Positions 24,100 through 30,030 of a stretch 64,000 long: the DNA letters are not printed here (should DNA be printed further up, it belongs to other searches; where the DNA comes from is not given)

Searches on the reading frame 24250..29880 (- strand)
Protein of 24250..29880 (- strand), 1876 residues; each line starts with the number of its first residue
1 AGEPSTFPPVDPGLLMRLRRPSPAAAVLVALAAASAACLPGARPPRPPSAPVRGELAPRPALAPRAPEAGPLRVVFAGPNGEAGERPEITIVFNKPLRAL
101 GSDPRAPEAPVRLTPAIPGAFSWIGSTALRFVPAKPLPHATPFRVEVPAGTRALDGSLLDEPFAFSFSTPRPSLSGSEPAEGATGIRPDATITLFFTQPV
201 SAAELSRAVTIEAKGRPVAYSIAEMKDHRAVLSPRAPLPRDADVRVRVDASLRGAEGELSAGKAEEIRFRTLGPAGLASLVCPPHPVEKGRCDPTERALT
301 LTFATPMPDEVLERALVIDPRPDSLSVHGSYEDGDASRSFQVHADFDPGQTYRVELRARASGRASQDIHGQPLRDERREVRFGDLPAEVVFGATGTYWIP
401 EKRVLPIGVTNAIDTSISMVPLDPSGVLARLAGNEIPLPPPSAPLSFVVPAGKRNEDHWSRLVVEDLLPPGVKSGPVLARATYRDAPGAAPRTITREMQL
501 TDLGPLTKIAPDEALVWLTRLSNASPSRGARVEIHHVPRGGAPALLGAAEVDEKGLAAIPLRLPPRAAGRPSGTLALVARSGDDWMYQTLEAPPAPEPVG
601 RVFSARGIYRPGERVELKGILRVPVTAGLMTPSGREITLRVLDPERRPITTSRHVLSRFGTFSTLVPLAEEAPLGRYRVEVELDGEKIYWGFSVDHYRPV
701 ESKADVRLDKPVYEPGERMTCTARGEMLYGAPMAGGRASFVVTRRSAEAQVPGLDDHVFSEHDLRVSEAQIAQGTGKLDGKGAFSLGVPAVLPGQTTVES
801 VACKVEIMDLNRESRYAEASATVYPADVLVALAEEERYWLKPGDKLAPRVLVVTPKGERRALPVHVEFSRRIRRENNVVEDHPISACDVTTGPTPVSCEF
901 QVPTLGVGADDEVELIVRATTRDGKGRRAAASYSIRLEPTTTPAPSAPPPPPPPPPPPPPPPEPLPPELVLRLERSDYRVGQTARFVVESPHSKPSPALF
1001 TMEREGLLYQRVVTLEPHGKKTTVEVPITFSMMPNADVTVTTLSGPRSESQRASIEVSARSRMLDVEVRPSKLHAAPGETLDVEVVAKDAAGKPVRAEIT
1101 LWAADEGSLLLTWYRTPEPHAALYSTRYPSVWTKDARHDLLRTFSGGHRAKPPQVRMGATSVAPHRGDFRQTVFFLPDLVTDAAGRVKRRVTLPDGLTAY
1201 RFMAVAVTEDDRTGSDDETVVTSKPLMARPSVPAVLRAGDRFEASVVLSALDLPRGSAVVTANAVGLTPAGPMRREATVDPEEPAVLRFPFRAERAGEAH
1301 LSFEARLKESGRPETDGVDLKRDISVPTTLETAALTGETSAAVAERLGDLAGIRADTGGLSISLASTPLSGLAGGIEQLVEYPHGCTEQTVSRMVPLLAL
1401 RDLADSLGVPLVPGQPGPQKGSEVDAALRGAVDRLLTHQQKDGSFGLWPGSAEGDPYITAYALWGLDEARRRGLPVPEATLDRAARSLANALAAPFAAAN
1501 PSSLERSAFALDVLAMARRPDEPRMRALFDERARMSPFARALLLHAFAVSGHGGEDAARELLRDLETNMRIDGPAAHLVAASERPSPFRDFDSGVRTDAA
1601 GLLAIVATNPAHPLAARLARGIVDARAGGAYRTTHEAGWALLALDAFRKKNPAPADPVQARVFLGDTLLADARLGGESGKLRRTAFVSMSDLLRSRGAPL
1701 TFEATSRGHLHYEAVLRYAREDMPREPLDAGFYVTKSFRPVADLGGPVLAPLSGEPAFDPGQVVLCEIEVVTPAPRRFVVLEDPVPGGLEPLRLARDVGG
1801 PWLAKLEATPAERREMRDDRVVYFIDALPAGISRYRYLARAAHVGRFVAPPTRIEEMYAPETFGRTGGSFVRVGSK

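Call 7: search_protein_families(library=pfam, proteins=[window:24250-29880:-], max_evalue=0.001)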
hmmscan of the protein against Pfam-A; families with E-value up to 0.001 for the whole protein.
window:24250-29880:- (1876 aa): 9 families
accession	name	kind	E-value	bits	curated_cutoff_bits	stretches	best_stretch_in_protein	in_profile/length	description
PF17973.7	bMG10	-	1.5e-26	93.5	26.2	1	1731-1861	1-131/131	Bacterial Alpha-2-macroglobulin MG10 domain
PF13205.12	Big_5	-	2.1e-20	73.9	23.6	1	171-271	4-105/105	Bacterial Ig-like domain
PF01835.25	MG2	-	4.7e-17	62.6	32.8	1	602-692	4-94/96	MG2 domain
PF07703.20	A2M_BRD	-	5.7e-16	59.6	22.7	1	971-1111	3-140/140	Alpha-2-macroglobulin bait region domain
PF00207.28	A2M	-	1.5e-14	54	21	1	1172-1249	1-79/92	Alpha-2-macroglobulin family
PF17972.7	bMG5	-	1.5e-07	32.3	26.5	1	706-790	7-91/127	Bacterial Alpha-2-macroglobulin MG5 domain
PF07678.20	TED_complement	-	3.2e-06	26.9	22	1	1373-1485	16-120/312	A-macroglobulin TED domain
PF04234.18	CopC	-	0.00015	23.1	23.3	0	173-239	3-63/92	CopC domain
PF11974.14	bMG3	-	0.00015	22.2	34.9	1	500-591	1-86/103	Bacterial alpha-2-macroglobulin MG3 domain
